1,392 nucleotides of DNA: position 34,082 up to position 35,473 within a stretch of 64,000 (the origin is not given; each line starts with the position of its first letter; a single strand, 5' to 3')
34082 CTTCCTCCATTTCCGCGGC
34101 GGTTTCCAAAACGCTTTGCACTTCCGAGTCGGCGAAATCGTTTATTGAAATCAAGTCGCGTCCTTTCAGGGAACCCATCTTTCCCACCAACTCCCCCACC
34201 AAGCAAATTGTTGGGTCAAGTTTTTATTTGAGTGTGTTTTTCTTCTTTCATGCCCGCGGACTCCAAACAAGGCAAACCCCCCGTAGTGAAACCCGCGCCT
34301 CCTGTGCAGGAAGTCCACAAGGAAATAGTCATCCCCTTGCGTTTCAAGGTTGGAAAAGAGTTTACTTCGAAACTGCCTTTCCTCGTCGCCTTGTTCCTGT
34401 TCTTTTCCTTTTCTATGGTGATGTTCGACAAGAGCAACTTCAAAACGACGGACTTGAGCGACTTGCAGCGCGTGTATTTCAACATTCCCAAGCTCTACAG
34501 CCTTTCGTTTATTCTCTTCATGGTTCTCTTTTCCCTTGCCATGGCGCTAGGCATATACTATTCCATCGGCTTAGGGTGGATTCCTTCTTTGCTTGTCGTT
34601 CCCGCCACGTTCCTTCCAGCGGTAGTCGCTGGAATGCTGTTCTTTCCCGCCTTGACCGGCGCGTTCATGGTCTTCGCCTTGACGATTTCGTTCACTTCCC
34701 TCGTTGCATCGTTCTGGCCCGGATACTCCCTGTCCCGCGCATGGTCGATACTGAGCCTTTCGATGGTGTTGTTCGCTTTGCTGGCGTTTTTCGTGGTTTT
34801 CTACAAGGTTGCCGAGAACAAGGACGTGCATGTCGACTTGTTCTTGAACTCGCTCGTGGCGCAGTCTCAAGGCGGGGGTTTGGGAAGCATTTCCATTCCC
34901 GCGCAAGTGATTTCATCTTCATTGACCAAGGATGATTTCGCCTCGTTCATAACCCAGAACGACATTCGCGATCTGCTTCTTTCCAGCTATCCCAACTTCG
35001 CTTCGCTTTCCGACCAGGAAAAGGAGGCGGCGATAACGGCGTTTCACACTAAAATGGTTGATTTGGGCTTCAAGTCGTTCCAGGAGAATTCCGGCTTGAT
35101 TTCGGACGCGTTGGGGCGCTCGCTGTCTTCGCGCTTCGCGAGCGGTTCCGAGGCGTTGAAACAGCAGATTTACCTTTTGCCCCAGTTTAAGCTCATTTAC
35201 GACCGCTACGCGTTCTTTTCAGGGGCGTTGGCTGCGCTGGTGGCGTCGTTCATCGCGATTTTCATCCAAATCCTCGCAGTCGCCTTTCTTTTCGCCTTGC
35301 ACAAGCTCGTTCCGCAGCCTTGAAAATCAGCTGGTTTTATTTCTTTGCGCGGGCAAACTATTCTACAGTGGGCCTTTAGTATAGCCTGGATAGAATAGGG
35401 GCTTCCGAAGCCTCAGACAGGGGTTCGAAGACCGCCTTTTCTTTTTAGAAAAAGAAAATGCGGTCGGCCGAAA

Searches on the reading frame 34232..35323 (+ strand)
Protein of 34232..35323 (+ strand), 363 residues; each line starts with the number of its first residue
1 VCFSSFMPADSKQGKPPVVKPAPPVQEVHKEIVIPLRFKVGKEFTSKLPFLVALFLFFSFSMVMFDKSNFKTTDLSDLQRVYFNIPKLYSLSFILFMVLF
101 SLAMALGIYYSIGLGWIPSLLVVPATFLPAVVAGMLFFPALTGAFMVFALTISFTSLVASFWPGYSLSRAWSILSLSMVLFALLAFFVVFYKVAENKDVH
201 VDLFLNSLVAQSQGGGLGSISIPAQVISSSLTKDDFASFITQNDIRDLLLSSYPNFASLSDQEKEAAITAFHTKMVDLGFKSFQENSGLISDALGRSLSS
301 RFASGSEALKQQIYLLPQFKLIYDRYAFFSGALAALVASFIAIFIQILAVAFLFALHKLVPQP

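Call 48: search_protein_families(library=pfam, proteins=[window:34232-35323:+], max_evalue=0.00001)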
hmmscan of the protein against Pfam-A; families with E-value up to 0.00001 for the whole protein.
window:34232-35323:+ (363 aa): 0 families

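Call 49: search_solved_structures(query=window:34232-35323:+, max_evalue=0.1)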
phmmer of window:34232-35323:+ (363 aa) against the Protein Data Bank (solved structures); distinct sequences matched with E-value up to 0.1: 0.
